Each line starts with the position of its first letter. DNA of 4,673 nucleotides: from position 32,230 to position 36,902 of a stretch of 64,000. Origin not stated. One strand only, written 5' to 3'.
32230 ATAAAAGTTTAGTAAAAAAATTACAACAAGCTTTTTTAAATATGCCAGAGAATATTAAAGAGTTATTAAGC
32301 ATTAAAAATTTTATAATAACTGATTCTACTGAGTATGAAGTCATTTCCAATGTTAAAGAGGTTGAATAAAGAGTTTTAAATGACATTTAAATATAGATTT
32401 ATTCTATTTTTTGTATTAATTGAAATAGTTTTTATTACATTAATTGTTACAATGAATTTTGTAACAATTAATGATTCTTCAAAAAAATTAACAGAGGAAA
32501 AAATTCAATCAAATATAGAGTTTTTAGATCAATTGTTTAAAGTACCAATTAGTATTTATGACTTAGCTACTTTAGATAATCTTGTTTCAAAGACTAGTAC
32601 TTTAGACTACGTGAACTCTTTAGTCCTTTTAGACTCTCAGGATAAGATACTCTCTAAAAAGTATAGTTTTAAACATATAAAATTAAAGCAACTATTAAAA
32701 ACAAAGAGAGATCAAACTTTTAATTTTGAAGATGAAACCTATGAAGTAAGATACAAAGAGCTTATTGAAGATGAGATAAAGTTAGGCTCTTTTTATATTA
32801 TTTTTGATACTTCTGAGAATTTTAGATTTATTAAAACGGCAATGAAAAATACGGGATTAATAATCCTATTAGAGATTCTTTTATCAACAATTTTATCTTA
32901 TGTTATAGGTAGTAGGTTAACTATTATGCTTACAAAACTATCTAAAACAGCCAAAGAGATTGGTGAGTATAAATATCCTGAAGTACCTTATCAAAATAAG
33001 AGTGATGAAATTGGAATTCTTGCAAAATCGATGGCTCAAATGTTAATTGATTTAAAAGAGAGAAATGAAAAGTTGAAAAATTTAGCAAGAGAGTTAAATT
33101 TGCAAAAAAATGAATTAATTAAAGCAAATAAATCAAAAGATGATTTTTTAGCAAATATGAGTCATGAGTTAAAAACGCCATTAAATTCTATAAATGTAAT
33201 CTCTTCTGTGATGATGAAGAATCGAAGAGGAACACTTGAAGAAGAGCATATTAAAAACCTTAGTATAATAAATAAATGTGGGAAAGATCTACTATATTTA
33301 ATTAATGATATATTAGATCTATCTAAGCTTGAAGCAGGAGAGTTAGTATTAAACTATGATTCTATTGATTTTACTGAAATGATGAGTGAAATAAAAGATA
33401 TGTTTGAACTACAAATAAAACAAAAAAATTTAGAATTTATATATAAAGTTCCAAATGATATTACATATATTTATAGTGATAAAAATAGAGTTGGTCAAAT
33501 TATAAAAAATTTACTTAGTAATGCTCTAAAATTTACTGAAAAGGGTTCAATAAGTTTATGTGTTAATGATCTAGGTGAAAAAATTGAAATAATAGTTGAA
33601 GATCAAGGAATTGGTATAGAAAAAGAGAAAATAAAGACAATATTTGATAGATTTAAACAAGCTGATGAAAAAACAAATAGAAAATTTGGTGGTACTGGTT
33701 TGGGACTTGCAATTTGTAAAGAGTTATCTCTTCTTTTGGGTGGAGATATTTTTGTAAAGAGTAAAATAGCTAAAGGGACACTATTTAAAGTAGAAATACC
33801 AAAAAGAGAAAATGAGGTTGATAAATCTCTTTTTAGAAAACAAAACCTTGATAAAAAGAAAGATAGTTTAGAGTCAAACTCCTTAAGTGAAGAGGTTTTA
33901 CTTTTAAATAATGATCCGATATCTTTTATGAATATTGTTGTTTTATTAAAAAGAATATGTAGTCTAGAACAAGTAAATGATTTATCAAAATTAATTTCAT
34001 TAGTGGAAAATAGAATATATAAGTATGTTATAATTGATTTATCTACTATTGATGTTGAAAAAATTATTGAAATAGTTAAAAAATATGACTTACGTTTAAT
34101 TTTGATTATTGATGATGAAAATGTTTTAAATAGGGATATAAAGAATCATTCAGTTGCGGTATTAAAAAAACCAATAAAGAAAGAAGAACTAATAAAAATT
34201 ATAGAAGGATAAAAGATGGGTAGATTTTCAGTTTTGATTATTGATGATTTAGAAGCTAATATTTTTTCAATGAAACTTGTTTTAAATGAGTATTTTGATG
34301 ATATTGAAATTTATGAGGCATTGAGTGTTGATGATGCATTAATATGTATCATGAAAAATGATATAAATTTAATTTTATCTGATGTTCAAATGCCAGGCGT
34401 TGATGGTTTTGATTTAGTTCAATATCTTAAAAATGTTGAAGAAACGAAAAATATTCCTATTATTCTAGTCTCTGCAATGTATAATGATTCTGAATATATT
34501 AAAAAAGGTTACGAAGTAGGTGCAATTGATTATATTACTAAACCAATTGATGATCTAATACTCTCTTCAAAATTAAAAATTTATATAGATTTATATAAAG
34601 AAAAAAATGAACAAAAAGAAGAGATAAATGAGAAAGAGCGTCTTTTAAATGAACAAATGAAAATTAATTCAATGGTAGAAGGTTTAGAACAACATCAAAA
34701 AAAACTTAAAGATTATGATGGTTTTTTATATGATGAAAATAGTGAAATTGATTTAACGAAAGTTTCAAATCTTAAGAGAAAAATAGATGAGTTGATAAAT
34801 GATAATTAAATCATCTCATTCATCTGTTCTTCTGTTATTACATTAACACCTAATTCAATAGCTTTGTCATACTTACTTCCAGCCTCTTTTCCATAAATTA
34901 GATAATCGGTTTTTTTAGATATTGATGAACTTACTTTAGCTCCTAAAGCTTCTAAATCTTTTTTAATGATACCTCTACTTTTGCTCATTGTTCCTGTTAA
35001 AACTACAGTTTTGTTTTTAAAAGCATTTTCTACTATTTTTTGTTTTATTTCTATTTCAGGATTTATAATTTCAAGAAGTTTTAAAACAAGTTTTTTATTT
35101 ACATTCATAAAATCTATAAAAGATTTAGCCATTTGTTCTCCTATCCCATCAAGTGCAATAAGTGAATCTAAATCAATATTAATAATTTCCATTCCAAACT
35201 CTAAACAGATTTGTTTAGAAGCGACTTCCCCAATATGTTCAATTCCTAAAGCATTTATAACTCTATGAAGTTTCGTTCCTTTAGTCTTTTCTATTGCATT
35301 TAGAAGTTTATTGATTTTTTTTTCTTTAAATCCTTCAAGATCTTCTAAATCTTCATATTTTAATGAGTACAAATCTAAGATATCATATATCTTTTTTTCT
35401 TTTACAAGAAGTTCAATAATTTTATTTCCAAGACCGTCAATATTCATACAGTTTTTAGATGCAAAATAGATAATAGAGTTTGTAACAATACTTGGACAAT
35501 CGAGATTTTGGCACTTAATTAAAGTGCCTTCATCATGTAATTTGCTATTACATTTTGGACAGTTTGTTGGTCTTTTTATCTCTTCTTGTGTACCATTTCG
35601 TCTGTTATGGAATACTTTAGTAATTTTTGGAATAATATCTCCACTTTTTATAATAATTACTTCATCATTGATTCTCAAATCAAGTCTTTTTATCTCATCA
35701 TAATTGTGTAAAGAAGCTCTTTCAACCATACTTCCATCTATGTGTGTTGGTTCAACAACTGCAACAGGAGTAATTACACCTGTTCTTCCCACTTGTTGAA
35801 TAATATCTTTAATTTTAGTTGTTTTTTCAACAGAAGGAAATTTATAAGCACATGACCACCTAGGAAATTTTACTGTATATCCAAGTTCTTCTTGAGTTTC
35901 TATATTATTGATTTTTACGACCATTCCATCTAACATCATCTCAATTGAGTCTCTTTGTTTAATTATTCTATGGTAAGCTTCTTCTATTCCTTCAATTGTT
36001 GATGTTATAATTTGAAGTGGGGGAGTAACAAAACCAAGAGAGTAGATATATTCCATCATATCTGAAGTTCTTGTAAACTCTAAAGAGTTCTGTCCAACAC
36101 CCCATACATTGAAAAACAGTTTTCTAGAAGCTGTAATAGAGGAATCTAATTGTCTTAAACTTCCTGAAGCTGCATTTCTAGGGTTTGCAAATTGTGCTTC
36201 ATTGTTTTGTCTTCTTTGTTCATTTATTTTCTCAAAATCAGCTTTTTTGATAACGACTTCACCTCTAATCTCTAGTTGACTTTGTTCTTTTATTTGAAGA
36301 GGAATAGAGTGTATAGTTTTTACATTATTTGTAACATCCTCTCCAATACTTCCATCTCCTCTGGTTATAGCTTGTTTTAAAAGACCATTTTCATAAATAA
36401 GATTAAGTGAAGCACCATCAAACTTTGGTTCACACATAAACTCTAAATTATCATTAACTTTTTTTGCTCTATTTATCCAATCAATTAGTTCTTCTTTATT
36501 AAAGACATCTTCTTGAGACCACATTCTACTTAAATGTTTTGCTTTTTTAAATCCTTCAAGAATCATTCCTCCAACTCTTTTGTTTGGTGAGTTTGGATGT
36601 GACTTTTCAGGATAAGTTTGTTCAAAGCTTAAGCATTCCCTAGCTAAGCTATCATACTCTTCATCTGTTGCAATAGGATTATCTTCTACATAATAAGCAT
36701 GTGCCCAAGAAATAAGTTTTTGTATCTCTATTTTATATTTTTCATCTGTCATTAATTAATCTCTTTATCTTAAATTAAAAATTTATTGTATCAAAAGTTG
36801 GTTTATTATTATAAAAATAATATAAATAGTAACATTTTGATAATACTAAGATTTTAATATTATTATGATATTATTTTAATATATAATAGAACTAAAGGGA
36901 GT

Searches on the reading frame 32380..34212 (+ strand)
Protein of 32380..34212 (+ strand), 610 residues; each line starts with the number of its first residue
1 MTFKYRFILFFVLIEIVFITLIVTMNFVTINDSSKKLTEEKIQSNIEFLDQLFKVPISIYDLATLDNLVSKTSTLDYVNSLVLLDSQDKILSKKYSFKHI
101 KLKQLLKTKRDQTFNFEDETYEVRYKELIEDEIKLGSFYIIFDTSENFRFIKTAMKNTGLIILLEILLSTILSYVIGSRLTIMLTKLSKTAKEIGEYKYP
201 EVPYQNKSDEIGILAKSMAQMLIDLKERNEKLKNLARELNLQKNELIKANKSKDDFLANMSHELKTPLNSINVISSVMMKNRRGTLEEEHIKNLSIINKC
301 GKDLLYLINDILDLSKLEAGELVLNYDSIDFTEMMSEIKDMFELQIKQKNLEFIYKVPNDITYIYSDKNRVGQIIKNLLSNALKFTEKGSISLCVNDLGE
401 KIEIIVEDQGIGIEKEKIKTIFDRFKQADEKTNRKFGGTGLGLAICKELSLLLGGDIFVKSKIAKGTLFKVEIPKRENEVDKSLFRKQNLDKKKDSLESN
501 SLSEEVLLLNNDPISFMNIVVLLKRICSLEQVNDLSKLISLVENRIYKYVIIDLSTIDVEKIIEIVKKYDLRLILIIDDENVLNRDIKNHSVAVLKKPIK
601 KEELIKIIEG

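Call 75: search_protein_families(library=pfam, proteins=[window:32380-34212:+], max_evalue=0.00001)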
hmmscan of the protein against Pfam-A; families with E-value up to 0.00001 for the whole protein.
window:32380-34212:+ (610 aa): 2 families
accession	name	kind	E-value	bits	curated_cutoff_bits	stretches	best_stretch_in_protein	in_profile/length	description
PF02518.31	HATPase_c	-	8.8e-28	97.4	26.4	1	367-476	2-110/111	Histidine kinase-, DNA gyrase B-, and HSP90-like ATPase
PF00512.31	HisKA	-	7.1e-16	58.4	26.9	1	253-320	2-66/66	His Kinase A (phospho-acceptor) domain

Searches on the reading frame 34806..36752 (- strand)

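Call 75: search_protein_families(library=pfam, proteins=[window:34806-36752:-], max_evalue=0.00001)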
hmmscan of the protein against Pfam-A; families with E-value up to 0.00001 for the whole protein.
window:34806-36752:- (648 aa): 6 families
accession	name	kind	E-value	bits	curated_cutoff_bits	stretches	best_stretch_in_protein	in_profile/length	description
PF01653.23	DNA_ligase_aden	-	1.8e-88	296.8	27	1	67-307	3-252/253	NAD-dependent DNA ligase adenylation domain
PF03120.22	DNA_ligase_OB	-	1.4e-30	105.4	32.9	1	311-388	1-78/79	NAD-dependent DNA ligase OB-fold domain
PF00533.33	BRCT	-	2.3e-13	50.6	21.3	1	575-648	3-78/78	BRCA1 C Terminus (BRCT) domain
PF12738.14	PTCB-BRCT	-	2.3e-08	34.3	22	1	583-640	3-60/63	twin BRCT domain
PF12826.13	HHH_2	-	2.5e-08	34.4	27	1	497-552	1-58/64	Helix-hairpin-helix motif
PF22745.1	Nlig-Ia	-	3.4e-06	28.1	27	1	14-53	14-53/92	DNA ligase-like, N-terminal NAD+-binding domain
